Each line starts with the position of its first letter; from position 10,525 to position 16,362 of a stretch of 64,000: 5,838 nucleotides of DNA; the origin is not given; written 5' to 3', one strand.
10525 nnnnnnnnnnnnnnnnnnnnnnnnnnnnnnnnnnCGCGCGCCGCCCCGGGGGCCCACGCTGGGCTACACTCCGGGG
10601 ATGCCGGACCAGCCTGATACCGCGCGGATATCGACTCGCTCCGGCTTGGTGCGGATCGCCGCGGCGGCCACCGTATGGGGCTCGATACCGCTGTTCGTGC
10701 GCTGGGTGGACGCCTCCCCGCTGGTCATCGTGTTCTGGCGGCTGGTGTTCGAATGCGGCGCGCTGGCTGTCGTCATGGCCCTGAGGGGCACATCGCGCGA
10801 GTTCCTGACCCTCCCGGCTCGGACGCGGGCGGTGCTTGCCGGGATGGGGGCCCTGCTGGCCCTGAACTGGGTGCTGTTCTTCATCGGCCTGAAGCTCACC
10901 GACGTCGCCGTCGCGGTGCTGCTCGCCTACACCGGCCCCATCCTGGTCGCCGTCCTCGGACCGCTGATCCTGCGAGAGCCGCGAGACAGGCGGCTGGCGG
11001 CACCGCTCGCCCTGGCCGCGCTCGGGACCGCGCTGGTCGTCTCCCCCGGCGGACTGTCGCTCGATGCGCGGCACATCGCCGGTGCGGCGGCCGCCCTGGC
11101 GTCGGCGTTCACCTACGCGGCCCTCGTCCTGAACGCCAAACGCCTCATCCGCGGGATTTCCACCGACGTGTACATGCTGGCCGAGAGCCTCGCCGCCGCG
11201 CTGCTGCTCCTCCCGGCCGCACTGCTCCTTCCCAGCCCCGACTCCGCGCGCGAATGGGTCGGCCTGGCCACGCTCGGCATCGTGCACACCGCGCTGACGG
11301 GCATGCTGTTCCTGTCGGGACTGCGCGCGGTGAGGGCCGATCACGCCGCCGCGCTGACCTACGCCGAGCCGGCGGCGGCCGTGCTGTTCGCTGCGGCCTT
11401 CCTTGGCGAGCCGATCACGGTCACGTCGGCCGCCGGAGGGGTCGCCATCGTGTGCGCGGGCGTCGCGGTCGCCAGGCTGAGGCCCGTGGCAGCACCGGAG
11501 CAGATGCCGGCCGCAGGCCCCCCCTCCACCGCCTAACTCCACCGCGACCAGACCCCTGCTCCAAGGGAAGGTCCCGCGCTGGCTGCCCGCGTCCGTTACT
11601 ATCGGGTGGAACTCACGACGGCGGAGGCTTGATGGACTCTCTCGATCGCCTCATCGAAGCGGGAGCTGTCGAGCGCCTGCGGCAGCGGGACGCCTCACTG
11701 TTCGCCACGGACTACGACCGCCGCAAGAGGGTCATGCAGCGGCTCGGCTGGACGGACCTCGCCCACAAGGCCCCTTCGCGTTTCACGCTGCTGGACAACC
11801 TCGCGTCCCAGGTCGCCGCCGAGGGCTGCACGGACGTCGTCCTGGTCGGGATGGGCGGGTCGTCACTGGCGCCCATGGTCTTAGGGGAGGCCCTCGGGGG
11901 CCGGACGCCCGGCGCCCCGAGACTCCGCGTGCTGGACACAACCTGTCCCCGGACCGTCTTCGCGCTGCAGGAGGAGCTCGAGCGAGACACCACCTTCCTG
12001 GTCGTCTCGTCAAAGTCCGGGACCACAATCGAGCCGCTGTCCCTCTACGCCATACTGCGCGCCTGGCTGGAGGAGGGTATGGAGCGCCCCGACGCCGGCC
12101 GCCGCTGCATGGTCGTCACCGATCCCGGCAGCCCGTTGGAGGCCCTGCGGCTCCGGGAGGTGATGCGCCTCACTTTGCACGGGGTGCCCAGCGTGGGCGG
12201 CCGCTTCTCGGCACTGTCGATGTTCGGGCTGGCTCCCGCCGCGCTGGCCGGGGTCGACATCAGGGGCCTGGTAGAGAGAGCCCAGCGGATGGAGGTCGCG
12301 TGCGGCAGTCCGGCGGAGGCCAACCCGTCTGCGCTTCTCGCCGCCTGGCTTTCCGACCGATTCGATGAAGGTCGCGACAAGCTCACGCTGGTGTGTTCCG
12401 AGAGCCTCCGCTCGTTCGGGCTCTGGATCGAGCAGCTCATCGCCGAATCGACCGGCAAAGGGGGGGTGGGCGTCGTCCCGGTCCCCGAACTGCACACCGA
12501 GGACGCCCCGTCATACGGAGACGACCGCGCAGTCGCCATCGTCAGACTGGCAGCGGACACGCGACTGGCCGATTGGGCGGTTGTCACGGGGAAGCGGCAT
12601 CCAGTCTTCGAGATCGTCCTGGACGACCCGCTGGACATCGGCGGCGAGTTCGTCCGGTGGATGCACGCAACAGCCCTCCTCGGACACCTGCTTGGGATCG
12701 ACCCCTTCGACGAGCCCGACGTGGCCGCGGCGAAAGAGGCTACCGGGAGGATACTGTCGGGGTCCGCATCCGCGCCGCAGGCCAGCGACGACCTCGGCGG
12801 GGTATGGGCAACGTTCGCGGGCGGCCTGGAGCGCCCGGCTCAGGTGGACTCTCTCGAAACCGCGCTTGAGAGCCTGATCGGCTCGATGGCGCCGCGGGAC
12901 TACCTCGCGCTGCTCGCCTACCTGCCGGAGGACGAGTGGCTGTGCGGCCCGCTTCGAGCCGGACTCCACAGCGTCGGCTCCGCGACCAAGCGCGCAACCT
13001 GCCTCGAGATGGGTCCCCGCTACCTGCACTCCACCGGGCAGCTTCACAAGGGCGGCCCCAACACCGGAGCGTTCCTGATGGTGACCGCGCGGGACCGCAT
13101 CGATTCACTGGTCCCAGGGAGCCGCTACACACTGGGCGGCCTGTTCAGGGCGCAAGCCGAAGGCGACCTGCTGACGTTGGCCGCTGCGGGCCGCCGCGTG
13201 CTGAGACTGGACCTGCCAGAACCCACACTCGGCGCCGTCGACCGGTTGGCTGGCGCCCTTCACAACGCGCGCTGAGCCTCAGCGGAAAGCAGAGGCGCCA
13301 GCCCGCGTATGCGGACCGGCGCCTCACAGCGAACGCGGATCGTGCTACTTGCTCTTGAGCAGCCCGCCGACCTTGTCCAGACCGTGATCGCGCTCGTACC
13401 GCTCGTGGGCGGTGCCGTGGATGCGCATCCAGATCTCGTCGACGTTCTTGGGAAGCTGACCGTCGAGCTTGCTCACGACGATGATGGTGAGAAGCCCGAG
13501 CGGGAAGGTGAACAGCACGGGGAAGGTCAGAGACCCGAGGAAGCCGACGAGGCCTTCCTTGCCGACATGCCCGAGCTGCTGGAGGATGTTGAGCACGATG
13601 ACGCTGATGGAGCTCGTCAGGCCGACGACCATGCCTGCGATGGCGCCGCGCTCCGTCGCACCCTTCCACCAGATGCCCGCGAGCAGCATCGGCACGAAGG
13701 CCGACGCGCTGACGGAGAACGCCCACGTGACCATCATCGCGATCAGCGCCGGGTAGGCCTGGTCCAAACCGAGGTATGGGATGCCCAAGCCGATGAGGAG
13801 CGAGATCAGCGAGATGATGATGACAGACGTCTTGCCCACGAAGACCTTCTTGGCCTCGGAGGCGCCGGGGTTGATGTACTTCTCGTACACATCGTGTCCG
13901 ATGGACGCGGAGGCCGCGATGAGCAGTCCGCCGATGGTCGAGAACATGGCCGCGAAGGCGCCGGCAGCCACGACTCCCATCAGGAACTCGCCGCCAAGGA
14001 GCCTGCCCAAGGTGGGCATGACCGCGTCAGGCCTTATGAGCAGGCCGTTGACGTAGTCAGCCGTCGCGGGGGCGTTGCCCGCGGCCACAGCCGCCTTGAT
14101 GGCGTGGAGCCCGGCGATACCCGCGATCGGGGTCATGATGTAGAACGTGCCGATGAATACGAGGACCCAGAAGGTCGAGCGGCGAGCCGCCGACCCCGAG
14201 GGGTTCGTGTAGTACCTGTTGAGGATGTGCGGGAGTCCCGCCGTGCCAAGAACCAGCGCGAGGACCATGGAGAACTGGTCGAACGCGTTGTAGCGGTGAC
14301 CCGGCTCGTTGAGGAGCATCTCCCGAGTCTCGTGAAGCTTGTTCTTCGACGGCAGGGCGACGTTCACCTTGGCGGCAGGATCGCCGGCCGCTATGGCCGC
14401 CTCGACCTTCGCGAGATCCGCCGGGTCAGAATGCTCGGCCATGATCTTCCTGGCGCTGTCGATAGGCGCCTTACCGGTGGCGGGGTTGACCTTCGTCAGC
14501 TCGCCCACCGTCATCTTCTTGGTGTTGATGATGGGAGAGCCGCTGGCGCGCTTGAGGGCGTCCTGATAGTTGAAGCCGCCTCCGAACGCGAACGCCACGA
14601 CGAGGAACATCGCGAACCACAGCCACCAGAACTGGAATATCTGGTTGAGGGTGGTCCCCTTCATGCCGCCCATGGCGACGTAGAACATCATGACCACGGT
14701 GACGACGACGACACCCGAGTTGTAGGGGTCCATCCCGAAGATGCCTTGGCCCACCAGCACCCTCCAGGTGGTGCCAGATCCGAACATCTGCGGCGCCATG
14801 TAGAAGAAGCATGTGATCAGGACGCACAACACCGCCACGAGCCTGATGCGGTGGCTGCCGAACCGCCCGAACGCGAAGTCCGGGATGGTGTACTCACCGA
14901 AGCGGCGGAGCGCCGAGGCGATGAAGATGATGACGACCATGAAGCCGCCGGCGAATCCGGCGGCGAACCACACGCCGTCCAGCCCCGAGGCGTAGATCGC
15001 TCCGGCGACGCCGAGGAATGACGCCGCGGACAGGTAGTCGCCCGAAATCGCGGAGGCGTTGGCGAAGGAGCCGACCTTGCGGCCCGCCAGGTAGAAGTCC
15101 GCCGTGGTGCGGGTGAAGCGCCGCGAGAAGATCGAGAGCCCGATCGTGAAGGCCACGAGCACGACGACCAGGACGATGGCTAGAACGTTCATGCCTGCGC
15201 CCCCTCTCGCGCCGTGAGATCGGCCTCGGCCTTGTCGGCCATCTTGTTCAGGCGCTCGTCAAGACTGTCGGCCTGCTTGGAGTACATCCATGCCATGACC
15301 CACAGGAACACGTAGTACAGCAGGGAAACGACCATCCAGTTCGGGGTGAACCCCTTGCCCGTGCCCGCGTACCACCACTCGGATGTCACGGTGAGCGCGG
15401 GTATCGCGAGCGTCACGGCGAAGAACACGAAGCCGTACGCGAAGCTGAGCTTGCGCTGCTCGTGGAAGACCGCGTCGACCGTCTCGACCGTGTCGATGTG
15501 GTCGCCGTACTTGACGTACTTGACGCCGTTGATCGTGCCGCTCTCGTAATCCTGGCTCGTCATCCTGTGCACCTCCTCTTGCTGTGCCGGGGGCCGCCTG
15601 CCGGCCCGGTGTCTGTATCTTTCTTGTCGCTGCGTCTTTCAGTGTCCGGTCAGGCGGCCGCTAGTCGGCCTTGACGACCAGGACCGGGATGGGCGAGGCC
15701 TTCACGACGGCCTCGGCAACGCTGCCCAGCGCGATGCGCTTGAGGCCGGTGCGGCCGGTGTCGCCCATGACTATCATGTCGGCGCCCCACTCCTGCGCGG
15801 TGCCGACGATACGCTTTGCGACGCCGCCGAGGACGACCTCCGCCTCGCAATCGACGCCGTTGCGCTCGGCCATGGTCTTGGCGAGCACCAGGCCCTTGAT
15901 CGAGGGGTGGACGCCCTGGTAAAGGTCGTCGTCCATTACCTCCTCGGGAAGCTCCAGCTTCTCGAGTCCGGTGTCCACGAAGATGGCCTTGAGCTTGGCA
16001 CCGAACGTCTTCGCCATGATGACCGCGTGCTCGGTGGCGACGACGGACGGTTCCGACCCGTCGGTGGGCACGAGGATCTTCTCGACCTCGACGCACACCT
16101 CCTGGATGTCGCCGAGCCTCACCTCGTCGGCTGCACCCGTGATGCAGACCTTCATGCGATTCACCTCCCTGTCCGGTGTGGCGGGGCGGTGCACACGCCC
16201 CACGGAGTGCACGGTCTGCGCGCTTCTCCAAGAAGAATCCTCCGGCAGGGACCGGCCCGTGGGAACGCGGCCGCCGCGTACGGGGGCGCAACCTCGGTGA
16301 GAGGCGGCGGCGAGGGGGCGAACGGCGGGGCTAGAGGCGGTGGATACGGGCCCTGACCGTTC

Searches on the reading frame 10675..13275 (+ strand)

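Call 3: search_protein_families(library=pfam, proteins=[window:10675-13275:+])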
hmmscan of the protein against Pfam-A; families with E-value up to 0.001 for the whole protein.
window:10675-13275:+ (866 aa): 1 family
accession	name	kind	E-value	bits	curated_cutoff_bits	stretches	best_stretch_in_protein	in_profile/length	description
PF00342.24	PGI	-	1.2e-13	50.9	22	1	383-596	94-309/486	Phosphoglucose isomerase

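Call 4: search_protein_families(library=ncbifam, proteins=[window:10675-13275:+])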
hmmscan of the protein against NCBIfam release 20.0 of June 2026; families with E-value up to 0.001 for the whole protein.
window:10675-13275:+ (866 aa): 7 families
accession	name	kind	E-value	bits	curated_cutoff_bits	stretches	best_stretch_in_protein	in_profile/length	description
NF007080.0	PRK09533.1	equivalog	6e-139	464.6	712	1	322-865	398-947/949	bifunctional transaldolase/phosoglucose isomerase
NF003016.0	PRK03868.1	equivalog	2.7e-32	112.1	487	1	370-596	42-264/410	glucose-6-phosphate isomerase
NF010696.0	PRK14096.1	equivalog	7.5e-27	94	671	1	382-595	111-326/528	glucose-6-phosphate isomerase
NF010697.0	PRK14097.1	equivalog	3e-24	85.4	443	1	354-615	42-314/448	glucose-6-phosphate isomerase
NF040629.1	PGI_Meth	equivalog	2e-20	73.4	350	1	375-610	51-280/396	glucose-6-phosphate isomerase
NF001211.0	PRK00179.1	equivalog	1.9e-18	66.2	492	1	381-595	142-359/544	glucose-6-phosphate isomerase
NF010695.0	PRK14095.1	equivalog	1.9e-16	59.8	703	1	381-595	147-361/536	glucose-6-phosphate isomerase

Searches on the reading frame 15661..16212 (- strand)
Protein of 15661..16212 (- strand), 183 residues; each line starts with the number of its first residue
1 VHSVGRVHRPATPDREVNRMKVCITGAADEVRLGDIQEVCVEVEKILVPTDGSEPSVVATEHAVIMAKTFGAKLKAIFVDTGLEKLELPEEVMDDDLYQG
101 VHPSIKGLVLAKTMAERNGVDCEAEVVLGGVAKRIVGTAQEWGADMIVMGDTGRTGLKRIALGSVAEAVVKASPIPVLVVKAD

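Call 13: search_protein_families(library=pfam, proteins=[window:15661-16212:-], max_evalue=0.00001)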
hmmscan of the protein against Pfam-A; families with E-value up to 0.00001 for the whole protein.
window:15661-16212:- (183 aa): 1 family
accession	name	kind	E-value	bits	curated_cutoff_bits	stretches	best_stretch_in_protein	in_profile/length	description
PF00582.32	Usp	-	2.2e-30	106.5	24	1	44-181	3-141/141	Universal stress protein family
